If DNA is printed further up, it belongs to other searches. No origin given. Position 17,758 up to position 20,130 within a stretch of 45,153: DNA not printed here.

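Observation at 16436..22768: HAD / nucleotidyltransferase / YvcK-CofD-like::GT2 fusion / GT2 / GtrA / polytopic protein: candidate uncharacterised glycan-decoration system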

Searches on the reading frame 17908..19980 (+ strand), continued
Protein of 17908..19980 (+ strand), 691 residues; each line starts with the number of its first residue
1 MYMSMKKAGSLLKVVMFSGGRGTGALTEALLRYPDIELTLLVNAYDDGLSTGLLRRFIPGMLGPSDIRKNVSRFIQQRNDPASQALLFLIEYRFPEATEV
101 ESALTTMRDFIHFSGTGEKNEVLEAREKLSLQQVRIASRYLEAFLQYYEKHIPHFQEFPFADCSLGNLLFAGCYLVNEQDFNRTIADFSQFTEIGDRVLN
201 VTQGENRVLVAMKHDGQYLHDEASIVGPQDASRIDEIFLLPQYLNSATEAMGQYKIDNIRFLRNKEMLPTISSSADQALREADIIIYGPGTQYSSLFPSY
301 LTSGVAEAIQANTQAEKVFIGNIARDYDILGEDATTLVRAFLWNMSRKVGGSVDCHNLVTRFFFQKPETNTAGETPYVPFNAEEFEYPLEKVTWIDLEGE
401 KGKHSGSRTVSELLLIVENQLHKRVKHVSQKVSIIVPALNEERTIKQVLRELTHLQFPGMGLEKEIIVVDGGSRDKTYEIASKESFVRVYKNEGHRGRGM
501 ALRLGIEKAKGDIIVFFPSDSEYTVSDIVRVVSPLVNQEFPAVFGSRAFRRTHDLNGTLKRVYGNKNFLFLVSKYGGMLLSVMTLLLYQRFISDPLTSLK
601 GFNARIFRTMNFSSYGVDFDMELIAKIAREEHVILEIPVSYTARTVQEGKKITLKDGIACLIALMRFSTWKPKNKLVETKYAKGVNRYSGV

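Call 11: find_encoding_contigs(protein=P0069, flank=8000, max_places=2)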
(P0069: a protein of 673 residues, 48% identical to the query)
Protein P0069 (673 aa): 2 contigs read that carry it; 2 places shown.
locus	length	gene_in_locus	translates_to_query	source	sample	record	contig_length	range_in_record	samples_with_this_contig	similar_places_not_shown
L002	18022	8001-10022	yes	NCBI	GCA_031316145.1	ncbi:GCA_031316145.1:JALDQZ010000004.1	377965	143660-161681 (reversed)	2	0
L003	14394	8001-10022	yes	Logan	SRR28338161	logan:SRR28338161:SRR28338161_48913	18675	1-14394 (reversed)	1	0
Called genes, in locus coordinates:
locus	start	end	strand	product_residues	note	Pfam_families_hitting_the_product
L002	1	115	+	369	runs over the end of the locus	PF04055:Radical_SAM, PF13186:SPASM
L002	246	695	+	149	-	PF00908:dTDP_sugar_isom, PF05523:FdtA (weak)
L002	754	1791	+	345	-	PF00535:Glycos_transf_2, PF10111:Glyco_tranf_2_2, PF13641:Glyco_tranf_2_3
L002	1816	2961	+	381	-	PF13439:Glyco_transf_4, PF00534:Glycos_transf_1, PF13692:Glyco_trans_1_4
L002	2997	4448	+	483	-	PF02310:B12-binding, PF04055:Radical_SAM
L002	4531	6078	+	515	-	PF13353:Fer4_12 (faint), PF04055:Radical_SAM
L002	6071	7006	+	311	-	PF13489:Methyltransf_23, PF13649:Methyltransf_25, PF13847:Methyltransf_31, PF08241:Methyltransf_11, PF08242:Methyltransf_12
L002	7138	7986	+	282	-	PF00483:NTP_transferase (weak), PF01128:IspD (weak), PF12804:NTP_transf_3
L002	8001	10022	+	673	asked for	PF01933:CofD, PF00535:Glycos_transf_2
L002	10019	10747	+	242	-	PF00535:Glycos_transf_2, PF13641:Glyco_tranf_2_3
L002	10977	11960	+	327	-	PF04055:Radical_SAM, PF13186:SPASM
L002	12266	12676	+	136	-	-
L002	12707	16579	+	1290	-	PF00989:PAS, PF13426:PAS_9, PF00989:PAS, PF08447:PAS_3, PF08448:PAS_4, PF13426:PAS_9, PF08448:PAS_4, PF13426:PAS_9, +11 more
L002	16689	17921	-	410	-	PF02786:CPSase_L_D2 (faint)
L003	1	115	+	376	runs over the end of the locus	PF04055:Radical_SAM, PF13186:SPASM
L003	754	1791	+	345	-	PF00535:Glycos_transf_2, PF10111:Glyco_tranf_2_2, PF13641:Glyco_tranf_2_3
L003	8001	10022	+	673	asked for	PF01933:CofD, PF00535:Glycos_transf_2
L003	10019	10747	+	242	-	PF00535:Glycos_transf_2, PF13641:Glyco_tranf_2_3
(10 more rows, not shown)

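Call 12: find_encoding_contigs(protein=P0062, flank=8000, max_places=1)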
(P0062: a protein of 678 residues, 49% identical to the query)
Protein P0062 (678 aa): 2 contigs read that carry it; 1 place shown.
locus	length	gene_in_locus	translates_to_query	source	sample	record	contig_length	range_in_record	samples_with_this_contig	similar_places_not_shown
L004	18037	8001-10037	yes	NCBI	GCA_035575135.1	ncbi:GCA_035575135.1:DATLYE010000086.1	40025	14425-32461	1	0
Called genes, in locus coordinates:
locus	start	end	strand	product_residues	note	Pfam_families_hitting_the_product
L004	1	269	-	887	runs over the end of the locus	PF02129:Peptidase_S15 (faint), PF00561:Abhydrolase_1 (faint), PF01738:DLH, PF12146:Hydrolase_4 (faint), PF12697:Abhydrolase_6, PF20434:BD-FAE, PF00326:Peptidase_S9, PF11306:DUF3108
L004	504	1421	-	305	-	-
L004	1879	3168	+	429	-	PF07690:MFS_1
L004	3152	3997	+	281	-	PF00037:Fer4, PF12837:Fer4_6 (weak), PF12838:Fer4_7, PF13187:Fer4_9 (weak), PF13237:Fer4_10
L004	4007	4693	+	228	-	-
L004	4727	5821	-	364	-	PF01408:GFO_IDH_MocA, PF02894:GFO_IDH_MocA_C, PF22725:GFO_IDH_MocA_C3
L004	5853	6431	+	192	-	-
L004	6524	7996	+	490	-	PF00702:Hydrolase, PF12710:HAD (faint), PF13419:HAD_2, PF13242:Hydrolase_like (weak), PF01128:IspD, PF12804:NTP_transf_3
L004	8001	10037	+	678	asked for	PF01933:CofD, PF00535:Glycos_transf_2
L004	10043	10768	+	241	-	PF00535:Glycos_transf_2, PF10111:Glyco_tranf_2_2 (faint), PF13641:Glyco_tranf_2_3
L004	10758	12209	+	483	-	-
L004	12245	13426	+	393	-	PF13579:Glyco_trans_4_4, PF13439:Glyco_transf_4, PF20706:GT4-conflict, PF00534:Glycos_transf_1, PF13692:Glyco_trans_1_4, PF13524:Glyco_trans_1_2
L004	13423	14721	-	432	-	PF13439:Glyco_transf_4, PF13579:Glyco_trans_4_4 (weak), PF00534:Glycos_transf_1, PF13692:Glyco_trans_1_4, PF13524:Glyco_trans_1_2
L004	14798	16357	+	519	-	PF13231:PMT_2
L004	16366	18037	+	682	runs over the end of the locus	PF01408:GFO_IDH_MocA, PF22725:GFO_IDH_MocA_C3, PF04321:RmlD_sub_bind, PF01073:3Beta_HSD, PF01370:Epimerase, PF13460:NAD_binding_10, PF16363:GDP_Man_Dehyd, PF07993:NAD_binding_4, +2 more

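Call 13: find_encoding_contigs(protein=P0096, flank=8000, max_places=2)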
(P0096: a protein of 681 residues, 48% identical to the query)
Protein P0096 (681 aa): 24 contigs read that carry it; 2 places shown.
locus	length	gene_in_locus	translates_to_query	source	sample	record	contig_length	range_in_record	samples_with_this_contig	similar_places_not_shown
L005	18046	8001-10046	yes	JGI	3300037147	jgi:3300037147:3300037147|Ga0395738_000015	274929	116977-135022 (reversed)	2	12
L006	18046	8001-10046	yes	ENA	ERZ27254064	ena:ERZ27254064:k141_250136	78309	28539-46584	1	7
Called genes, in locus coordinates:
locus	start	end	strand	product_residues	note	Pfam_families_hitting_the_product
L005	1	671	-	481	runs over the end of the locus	-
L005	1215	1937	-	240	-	PF08281:Sigma70_r4_2 (weak), PF00196:GerE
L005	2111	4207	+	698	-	PF09586:YfhO (faint)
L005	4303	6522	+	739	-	PF09586:YfhO (weak)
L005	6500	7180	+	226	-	PF00702:Hydrolase, PF13419:HAD_2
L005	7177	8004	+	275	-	PF00483:NTP_transferase (weak), PF01128:IspD (weak), PF12804:NTP_transf_3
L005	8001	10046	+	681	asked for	PF01933:CofD, PF00535:Glycos_transf_2, PF10111:Glyco_tranf_2_2 (weak)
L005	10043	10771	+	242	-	PF00535:Glycos_transf_2, PF13641:Glyco_tranf_2_3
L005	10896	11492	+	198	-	PF00226:DnaJ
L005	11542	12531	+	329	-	PF01156:IU_nuc_hydro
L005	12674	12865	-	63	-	-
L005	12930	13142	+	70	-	-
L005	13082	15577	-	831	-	PF12704:MacB_PCD, PF02687:FtsX, PF12704:MacB_PCD, PF02687:FtsX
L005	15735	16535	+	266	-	PF23441:SDR, PF00106:adh_short, PF03435:Sacchrp_dh_NADP (faint), PF08659:KR, PF13561:adh_short_C2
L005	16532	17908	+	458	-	PF13520:AA_permease_2, PF00324:AA_permease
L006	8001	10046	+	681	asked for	PF01933:CofD, PF00535:Glycos_transf_2, PF10111:Glyco_tranf_2_2 (weak)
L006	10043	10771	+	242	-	PF00535:Glycos_transf_2, PF13641:Glyco_tranf_2_3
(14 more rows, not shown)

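Call 14: find_encoding_contigs(protein=P0117, flank=8000, max_places=1)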
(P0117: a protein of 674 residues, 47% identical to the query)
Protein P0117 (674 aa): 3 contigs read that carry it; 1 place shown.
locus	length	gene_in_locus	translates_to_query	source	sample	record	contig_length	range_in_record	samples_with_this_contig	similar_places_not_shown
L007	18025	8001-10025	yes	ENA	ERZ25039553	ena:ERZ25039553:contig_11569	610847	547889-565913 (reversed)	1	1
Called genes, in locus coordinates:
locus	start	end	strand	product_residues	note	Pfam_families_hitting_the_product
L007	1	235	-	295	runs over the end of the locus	PF08666:SAF (faint), PF16976:RcpC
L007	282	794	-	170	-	PF01478:Peptidase_A24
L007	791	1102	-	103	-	-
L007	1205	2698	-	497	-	-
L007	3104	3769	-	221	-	PF00196:GerE, PF08281:Sigma70_r4_2 (weak)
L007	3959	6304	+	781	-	PF09586:YfhO (faint)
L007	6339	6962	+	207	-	PF00702:Hydrolase, PF13419:HAD_2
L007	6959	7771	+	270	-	PF01128:IspD (weak), PF12804:NTP_transf_3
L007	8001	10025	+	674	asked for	PF01933:CofD, PF00535:Glycos_transf_2, PF10111:Glyco_tranf_2_2 (weak)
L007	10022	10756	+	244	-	PF00535:Glycos_transf_2, PF13641:Glyco_tranf_2_3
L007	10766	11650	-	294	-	PF03631:Virul_fac_BrkB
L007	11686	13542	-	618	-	PF13091:PLDc_2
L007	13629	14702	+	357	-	PF02621:VitK2_biosynth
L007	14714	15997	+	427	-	PF13646:HEAT_2, PF13513:HEAT_EZ (faint), PF02985:HEAT (faint), PF00514:Arm (faint), PF03130:HEAT_PBS (faint), PF13646:HEAT_2 (weak)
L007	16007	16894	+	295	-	PF01210:NAD_Gly3P_dh_N (faint), PF01488:Shikimate_DH, PF02826:2-Hacid_dh_C, PF03446:NAD_binding_2, PF03807:F420_oxidored, PF21761:RedAm-like_C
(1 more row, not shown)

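Call 16: search_solved_structures(query=window:17908-19980:+, max_evalue=0.001, show_alignments=2)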
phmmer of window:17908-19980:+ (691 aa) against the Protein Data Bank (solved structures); distinct sequences matched with E-value up to 0.001: 26.
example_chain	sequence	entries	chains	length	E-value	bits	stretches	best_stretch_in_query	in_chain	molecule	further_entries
2ppv_A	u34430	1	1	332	1.8e-16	62.9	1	274-325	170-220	Uncharacterized protein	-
2hzb_A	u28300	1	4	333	4.8e-16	61.5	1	277-325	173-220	Hypothetical UPF0052 protein BH3568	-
2o2z_A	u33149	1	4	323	5e-16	61.4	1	277-325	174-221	hypothetical protein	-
6p61_A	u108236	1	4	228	3.6e-11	45.4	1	426-536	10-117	Glycosyltransferase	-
5mlz_A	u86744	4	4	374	5.4e-10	41.5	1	428-656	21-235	Dolichol monophosphate mannose synthase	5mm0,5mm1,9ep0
2q7x_A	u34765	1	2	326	6.2e-08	34.7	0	13-71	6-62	UPF0052 protein SP_1565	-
4y6n_A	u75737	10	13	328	1.2e-06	30.5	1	429-521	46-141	Glucosyl-3-phosphoglycerate synthase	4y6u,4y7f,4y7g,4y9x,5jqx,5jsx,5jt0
3e25_A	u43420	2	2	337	1.2e-06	30.4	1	429-521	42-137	Putative uncharacterized protein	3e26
4ddz_A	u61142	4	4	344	1.3e-06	30.4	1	429-521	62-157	GLUCOSYL-3-PHOSPHOGLYCERATE SYNTHASE (GpgS) | Glucosyl-3-phosphoglycerate synthase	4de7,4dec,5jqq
9hwj_A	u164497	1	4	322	1.7e-06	30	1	427-534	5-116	Undecaprenyl-phosphate 4-deoxy-4-formamido-L-arabinose transferase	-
9bhc_C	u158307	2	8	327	2.8e-06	29.2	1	430-545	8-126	Undecaprenyl-phosphate 4-deoxy-4-formamido-L-arabinose transferase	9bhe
2p0y_A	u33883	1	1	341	3e-06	29.1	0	13-71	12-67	Hypothetical protein lp_0780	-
8vxh_A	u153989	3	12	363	3.5e-06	28.9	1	430-545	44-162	Undecaprenyl-phosphate 4-deoxy-4-formamido-L-arabinose transferase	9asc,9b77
8vh7_A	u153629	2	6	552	4.6e-06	28.5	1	425-542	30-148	Heparosan synthase B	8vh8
8viw_A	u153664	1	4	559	4.7e-06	28.5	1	425-542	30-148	Heparosan synthase B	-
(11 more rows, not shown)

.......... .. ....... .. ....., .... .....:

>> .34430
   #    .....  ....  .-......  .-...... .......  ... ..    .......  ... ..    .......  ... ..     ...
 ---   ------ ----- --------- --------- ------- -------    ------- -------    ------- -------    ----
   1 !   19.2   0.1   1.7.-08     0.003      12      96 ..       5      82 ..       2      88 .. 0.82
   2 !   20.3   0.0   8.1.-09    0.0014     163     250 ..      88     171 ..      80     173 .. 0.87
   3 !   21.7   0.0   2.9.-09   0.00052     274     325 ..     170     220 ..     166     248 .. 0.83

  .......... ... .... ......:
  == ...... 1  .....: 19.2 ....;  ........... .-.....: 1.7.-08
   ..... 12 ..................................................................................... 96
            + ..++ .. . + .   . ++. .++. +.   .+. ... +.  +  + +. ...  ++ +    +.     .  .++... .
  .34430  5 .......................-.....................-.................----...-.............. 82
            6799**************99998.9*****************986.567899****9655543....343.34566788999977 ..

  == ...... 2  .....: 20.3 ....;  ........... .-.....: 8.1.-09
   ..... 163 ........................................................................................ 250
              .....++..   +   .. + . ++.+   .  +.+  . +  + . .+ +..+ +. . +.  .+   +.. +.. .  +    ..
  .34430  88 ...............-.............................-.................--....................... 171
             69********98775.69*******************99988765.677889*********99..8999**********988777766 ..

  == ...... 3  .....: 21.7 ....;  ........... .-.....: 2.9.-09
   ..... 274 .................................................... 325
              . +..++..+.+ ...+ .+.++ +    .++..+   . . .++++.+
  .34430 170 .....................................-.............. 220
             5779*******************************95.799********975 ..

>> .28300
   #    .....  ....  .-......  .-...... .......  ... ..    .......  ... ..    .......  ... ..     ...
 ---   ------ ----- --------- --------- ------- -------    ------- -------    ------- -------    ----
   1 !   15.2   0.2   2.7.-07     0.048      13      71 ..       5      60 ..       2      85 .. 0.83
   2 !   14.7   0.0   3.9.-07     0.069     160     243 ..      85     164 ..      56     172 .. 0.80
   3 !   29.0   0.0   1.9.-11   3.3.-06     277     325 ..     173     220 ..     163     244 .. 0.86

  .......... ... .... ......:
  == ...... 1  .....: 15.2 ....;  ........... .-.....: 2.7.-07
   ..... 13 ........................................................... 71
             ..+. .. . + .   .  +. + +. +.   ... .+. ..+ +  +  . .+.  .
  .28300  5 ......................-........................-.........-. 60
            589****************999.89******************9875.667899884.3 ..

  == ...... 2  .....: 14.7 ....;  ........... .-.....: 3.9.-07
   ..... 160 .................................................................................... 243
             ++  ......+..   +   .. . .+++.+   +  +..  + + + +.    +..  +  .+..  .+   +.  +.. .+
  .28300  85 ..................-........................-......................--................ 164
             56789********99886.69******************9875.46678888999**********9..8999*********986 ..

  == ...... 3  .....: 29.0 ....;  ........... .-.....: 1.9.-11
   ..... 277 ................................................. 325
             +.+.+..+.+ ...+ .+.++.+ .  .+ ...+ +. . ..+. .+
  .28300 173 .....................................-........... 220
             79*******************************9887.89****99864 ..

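Call 20: find_related_loci(query=A1, collection=genome_contigs, flank=8000)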
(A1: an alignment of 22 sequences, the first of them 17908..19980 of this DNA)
Query A1 (691 aa) in genome_contigs; peptide patterns used: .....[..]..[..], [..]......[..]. (x = any residue, [..] = any of these).
254 stretches matched a pattern; 248 encode a relative of the query (tblastn E <= 1e-3); the best 80 are kept; 80 distinct loci.
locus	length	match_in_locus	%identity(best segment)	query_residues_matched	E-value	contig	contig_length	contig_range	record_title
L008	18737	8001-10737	71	1-691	0e+0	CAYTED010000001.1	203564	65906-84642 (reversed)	MAG TPA_asm: uncultured Bdellovibrionales bacterium isolate binchicken_co128_120 genome assembly, contig: NODE_39_length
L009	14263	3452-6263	68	6-679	0e+0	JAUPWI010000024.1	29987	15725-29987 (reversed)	MAG: Patescibacteria group bacterium isolate erpe_2018_sw_45hr_WHONDRS-SW48-000100_B_bin.13 scaffold_405013, whole genom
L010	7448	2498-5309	68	6-679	0e+0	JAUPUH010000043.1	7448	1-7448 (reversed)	MAG: Patescibacteria group bacterium isolate erpe_2018_sw_15hr_WHONDRS-SW48-000090_B_bin.52 scaffold_331881, whole genom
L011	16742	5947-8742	69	12-674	0e+0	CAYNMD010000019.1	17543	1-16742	MAG TPA_asm: uncultured Bdellovibrionales bacterium isolate SRP135725_co1_638 genome assembly, contig: NODE_4196_length_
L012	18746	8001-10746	66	3-691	0e+0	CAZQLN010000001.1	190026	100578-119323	MAG TPA_asm: uncultured Bdellovibrionales bacterium isolate SRP342105_co1_403 genome assembly, contig: NODE_74_length_19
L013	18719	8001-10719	66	12-691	0e+0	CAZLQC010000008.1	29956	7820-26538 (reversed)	MAG TPA_asm: uncultured Bdellovibrionales bacterium isolate SRP286056_co1_457 genome assembly, contig: NODE_1723_length_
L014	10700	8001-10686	66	12-691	0e+0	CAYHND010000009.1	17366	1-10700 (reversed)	MAG TPA_asm: uncultured Bdellovibrionales bacterium isolate ERP119705_co13_526 genome assembly, contig: NODE_4103_length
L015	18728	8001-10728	65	5-691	0e+0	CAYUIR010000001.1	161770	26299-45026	MAG TPA_asm: uncultured Bdellovibrionales bacterium isolate SRP219642_co6_142 genome assembly, contig: NODE_27_length_16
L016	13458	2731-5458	65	12-691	0e+0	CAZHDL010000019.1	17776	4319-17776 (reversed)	MAG TPA_asm: uncultured Bdellovibrionales bacterium isolate SRP219642_co10_72 genome assembly, contig: NODE_2992_length_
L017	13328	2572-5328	65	4-674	0e+0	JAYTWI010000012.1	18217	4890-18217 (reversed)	MAG: Candidatus Moraniibacteriota bacterium isolate GFS_5782 GFS_5782_11, whole genome shotgun sequence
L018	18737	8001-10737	64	12-691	0e+0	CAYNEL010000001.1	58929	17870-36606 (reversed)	MAG TPA_asm: uncultured Bdellovibrionales bacterium isolate SRP173033_co3_22 genome assembly, contig: NODE_462_length_58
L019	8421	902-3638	64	12-691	0e+0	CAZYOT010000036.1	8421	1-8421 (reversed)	MAG TPA_asm: uncultured Bdellovibrionales bacterium isolate SRP278252_co2_135 genome assembly, contig: NODE_17886_length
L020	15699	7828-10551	64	12-674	0e+0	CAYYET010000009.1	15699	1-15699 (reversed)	MAG TPA_asm: uncultured Bdellovibrionales bacterium isolate SRP135725_co1_601 genome assembly, contig: NODE_4938_length_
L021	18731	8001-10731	72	5-691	0e+0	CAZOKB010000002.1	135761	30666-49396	MAG TPA_asm: uncultured Bdellovibrionales bacterium isolate SRP278252_co2_108 genome assembly, contig: NODE_152_length_1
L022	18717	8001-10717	49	8-667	0e+0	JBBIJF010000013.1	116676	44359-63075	MAG: Acidobacteriota bacterium isolate SLF170214_bin_156 NODE_68_length_116676_cov_13.7895, whole genome shotgun sequenc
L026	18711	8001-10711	49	10-667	0e+0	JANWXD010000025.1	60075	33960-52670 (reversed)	MAG: Bryobacteraceae bacterium isolate SKYG38 NODE_25_length_60075_cov_6.553252, whole genome shotgun sequence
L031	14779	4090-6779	47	12-667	0e+0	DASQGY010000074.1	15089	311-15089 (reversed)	MAG TPA_asm: Bryobacteraceae bacterium isolate SMAG_U11819 k141_736265, whole genome shotgun sequence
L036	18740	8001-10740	45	10-685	0e+0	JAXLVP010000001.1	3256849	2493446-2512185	MAG: Bdellovibrionota bacterium isolate STL-BDEC1 C1.36.fa-1, whole genome shotgun sequence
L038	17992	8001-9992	46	6-669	0e+0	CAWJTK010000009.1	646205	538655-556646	MAG: Terriglobia bacterium isolate MFD04463.bin.2.156 genome assembly, contig: contig_4271, whole genome shotgun sequenc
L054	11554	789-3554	44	3-687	4e-173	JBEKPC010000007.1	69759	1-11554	MAG: Bryobacteraceae bacterium isolate SPRUCE 455 SPRUCE_455_7, whole genome shotgun sequence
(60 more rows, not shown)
